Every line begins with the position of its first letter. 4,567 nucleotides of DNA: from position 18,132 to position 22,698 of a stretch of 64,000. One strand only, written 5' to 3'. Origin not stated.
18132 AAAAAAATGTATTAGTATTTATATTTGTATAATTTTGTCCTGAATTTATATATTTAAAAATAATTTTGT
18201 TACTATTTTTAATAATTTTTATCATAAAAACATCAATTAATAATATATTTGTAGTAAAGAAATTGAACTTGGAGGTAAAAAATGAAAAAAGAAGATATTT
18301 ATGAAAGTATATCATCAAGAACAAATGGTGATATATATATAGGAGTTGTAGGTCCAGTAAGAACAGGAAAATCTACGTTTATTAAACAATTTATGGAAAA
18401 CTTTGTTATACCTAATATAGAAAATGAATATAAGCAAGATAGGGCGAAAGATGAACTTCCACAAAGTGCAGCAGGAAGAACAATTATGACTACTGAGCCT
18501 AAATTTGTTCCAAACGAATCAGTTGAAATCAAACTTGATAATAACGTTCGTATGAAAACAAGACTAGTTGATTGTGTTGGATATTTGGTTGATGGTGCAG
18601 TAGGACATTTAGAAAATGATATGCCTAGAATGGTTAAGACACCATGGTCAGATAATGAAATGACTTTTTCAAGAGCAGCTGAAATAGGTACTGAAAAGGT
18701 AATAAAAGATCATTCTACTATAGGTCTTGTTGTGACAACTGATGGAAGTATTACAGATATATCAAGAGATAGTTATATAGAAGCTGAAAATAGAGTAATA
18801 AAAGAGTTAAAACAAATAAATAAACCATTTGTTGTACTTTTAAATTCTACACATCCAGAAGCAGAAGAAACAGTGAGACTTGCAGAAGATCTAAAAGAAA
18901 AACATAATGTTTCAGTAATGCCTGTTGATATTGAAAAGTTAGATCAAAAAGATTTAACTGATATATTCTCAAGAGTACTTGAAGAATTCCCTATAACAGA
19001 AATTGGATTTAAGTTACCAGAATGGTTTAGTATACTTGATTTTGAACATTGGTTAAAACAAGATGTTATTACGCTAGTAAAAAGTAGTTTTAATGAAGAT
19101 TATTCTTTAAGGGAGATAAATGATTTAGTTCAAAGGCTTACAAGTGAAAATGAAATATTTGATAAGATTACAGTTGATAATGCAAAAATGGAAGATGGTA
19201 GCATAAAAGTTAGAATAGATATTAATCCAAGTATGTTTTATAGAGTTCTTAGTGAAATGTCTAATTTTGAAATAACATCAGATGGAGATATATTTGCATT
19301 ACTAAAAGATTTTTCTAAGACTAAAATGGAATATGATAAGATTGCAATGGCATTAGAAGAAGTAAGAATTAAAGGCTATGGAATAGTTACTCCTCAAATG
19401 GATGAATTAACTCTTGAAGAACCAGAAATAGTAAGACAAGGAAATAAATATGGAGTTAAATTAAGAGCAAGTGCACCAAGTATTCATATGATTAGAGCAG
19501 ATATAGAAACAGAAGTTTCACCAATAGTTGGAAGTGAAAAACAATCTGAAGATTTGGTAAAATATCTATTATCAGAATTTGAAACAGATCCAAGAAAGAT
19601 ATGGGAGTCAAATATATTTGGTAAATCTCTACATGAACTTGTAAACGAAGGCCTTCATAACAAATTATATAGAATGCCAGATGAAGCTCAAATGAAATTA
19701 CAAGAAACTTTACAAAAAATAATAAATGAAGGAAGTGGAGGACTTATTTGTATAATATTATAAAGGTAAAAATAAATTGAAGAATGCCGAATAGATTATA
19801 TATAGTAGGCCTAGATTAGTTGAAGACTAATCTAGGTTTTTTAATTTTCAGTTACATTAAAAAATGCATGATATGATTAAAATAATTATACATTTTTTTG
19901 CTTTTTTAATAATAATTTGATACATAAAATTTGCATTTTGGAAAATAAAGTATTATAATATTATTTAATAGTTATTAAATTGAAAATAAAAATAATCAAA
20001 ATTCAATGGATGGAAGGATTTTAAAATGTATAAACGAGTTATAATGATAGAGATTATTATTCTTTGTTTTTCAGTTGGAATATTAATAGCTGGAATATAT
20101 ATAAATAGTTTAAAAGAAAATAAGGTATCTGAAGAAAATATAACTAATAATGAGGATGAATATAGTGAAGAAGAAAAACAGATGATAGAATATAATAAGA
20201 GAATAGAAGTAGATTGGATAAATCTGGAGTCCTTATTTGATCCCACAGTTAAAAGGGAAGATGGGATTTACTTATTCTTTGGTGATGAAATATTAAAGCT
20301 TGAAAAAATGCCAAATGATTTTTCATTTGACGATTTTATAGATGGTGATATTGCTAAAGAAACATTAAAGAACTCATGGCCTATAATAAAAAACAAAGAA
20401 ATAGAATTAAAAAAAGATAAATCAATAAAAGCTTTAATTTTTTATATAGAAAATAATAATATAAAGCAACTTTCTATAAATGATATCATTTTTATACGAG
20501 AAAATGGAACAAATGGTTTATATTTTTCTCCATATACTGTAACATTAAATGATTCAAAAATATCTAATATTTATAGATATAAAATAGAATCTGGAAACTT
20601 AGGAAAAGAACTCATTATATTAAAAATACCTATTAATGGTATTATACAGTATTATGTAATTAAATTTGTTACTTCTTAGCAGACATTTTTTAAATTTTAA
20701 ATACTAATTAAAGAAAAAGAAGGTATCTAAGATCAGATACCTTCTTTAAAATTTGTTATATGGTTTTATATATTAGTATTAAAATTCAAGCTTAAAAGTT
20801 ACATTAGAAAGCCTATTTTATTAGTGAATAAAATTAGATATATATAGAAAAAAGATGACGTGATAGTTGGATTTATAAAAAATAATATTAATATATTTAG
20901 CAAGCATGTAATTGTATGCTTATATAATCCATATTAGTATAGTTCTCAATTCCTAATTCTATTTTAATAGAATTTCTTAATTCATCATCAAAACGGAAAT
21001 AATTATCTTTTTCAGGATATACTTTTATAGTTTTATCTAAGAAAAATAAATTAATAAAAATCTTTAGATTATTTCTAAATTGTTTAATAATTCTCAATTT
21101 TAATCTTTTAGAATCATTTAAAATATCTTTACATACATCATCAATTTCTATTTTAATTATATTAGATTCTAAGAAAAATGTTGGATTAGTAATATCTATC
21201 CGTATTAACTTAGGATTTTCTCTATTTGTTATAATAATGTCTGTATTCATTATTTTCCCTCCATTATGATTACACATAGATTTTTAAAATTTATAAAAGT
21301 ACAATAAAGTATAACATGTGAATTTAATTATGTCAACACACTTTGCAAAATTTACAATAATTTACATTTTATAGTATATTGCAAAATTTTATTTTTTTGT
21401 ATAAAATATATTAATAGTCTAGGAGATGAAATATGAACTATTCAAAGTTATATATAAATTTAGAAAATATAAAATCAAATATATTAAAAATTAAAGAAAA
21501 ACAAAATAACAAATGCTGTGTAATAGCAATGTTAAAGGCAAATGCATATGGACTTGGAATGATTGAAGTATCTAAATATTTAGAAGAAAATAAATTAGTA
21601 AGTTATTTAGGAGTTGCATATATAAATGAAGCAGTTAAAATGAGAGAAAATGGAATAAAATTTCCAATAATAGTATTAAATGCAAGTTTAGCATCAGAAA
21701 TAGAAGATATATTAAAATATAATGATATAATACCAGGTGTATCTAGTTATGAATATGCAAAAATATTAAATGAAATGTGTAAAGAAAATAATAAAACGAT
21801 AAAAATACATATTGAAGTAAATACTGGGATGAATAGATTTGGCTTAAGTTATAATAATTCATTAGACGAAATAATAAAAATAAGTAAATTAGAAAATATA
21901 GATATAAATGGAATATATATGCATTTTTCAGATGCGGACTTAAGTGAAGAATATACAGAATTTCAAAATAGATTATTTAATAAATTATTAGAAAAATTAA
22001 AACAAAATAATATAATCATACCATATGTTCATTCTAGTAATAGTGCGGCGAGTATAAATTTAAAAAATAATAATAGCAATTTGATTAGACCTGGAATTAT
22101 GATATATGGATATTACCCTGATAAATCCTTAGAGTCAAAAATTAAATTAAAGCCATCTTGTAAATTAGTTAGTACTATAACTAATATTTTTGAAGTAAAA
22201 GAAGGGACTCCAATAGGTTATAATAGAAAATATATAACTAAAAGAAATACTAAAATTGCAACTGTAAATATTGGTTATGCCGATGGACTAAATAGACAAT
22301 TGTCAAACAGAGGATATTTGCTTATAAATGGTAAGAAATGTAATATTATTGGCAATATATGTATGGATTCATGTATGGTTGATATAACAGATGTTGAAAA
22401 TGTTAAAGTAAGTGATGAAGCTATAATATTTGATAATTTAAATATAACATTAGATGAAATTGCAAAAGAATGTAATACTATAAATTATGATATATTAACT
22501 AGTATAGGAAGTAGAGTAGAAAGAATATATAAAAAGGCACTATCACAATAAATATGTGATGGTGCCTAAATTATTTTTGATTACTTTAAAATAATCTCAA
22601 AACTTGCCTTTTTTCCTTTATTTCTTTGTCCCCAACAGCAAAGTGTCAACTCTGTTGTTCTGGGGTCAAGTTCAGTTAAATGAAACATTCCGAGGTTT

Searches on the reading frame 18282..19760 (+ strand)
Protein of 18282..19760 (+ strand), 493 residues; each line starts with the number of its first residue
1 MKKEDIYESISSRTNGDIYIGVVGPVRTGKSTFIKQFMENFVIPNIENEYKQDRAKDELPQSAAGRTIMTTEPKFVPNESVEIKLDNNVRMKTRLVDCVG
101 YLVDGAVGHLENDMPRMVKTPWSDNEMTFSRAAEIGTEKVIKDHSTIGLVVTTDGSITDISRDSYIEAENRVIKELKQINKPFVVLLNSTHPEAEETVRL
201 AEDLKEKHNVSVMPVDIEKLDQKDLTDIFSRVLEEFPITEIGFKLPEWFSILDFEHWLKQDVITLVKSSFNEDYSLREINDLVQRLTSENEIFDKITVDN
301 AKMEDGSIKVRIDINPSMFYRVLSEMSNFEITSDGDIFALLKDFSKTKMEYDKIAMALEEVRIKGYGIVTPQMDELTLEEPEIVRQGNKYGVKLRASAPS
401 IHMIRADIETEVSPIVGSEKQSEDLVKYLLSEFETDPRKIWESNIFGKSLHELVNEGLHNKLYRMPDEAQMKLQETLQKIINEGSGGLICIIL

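Call 43: search_protein_families(library=pfam, proteins=[window:18282-19760:+], max_evalue=0.00001)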
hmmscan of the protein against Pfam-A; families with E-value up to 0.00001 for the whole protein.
window:18282-19760:+ (493 aa): 3 families
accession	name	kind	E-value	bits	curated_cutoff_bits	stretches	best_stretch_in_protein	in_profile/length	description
PF09547.16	SpoIVA_ATPase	-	4e-117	390.2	26.6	1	1-237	1-237/237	Stage IV sporulation protein A, ATPase domain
PF20438.3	SpoIVA_middle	-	2.9e-67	226.7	25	1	238-417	1-179/179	Stage IV sporulation protein A, middle domain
PF20439.3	SpoIVA_C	-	2.5e-39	133.7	25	1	418-493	1-76/76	Sporulation stage IV protein A, C-terminal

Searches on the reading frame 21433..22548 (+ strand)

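Call 43: search_protein_families(library=pfam, proteins=[window:21433-22548:+], max_evalue=0.00001)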
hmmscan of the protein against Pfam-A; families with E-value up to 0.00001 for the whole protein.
window:21433-22548:+ (372 aa): 2 families
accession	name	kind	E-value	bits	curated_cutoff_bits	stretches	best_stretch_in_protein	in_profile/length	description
PF01168.26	Ala_racemase_N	-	8.9e-59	199.3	24.1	1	8-229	1-220/220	Alanine racemase, N-terminal domain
PF00842.27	Ala_racemase_C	-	1.9e-45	154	25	1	244-366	3-127/127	Alanine racemase, C-terminal domain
